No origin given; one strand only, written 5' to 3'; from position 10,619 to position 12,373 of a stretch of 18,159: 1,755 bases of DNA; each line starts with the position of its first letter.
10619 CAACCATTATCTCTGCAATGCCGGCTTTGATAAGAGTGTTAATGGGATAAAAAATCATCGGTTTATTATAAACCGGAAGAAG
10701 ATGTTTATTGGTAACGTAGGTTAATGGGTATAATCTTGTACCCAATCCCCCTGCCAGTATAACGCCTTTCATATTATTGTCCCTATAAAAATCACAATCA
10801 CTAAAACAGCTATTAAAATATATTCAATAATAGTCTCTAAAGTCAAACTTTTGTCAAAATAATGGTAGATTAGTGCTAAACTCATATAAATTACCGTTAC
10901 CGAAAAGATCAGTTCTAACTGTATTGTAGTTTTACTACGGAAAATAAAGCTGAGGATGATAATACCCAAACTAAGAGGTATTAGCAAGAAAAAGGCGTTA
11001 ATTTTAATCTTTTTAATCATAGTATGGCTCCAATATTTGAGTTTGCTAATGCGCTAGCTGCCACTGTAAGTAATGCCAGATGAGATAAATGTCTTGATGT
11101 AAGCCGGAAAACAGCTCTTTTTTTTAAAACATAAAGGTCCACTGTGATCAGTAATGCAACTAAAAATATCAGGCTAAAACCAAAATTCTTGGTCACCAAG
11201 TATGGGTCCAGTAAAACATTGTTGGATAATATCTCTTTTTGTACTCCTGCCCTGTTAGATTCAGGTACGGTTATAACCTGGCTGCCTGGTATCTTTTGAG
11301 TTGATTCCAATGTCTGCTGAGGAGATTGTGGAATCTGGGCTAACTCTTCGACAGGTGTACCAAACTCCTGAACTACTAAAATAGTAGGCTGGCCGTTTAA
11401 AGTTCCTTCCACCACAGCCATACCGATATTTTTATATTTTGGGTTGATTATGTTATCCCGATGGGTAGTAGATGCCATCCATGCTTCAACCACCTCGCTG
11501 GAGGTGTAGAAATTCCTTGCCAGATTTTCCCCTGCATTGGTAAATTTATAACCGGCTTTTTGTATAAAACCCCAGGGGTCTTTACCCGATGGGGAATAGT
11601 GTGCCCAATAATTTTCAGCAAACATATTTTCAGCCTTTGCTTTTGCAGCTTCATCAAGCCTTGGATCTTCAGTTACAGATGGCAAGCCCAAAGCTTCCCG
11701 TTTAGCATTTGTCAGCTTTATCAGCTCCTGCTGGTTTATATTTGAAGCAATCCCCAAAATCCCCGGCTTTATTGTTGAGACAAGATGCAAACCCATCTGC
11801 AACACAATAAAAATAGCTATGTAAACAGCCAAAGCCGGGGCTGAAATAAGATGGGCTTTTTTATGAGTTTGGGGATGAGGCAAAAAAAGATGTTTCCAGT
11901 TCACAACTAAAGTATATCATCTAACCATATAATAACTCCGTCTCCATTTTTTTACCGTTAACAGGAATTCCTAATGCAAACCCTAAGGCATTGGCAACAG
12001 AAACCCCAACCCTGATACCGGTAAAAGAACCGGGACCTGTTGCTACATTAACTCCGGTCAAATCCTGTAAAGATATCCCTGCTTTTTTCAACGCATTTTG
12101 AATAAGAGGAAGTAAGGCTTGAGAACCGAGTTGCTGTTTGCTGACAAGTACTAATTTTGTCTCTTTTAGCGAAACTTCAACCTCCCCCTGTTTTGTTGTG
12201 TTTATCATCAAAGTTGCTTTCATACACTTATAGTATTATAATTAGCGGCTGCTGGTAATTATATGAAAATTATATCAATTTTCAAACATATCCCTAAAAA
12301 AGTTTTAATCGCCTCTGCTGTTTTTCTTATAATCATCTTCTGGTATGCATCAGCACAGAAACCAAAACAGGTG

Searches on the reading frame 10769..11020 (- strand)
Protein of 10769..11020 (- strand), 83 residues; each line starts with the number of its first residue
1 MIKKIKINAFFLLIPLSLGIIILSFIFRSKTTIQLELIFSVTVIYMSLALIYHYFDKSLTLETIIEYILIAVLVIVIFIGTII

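Call 7: search_protein_families(library=pfam, proteins=[window:10769-11020:-], max_evalue=0.001)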
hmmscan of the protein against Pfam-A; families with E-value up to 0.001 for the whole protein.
window:10769-11020:- (83 aa): 0 families

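Call 64: search_protein_families(library=pfam, proteins=[window:10769-11020:-], max_evalue=10)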
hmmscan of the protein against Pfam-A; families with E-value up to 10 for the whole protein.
window:10769-11020:- (83 aa): 3 families
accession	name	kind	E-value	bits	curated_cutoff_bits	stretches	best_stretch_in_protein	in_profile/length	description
PF10856.13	DUF2678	-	0.66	10.4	27.8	1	16-77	41-107/118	Protein of unknown function (DUF2678)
PF22990.1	ABHD16_N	-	1.6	9.2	27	1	34-79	39-84/125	Phosphatidylserine Lipase ABHD16 N-terminal domain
PF07916.16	TraG_N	-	2.2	7.6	36.1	1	31-81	25-76/462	TraG-like protein, N-terminal region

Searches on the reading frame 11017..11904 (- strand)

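Call 7: search_protein_families(library=pfam, proteins=[window:11017-11904:-], max_evalue=0.001)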
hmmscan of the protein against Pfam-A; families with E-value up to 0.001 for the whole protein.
window:11017-11904:- (295 aa): 1 family
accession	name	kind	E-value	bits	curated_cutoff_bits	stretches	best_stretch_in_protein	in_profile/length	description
PF00188.32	CAP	-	3.9e-20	73.3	21.1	1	64-179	3-115/117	Cysteine-rich secretory protein family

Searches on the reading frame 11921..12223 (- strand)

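Call 7: search_protein_families(library=pfam, proteins=[window:11921-12223:-], max_evalue=0.001)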
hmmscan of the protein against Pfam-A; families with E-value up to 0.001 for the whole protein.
window:11921-12223:- (100 aa): 1 family
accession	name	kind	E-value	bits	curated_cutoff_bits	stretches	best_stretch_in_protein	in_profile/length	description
PF00814.31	TsaD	-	2e-17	64.2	24.8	1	34-88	30-84/264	tRNA N6-adenosine threonylcarbamoyltransferase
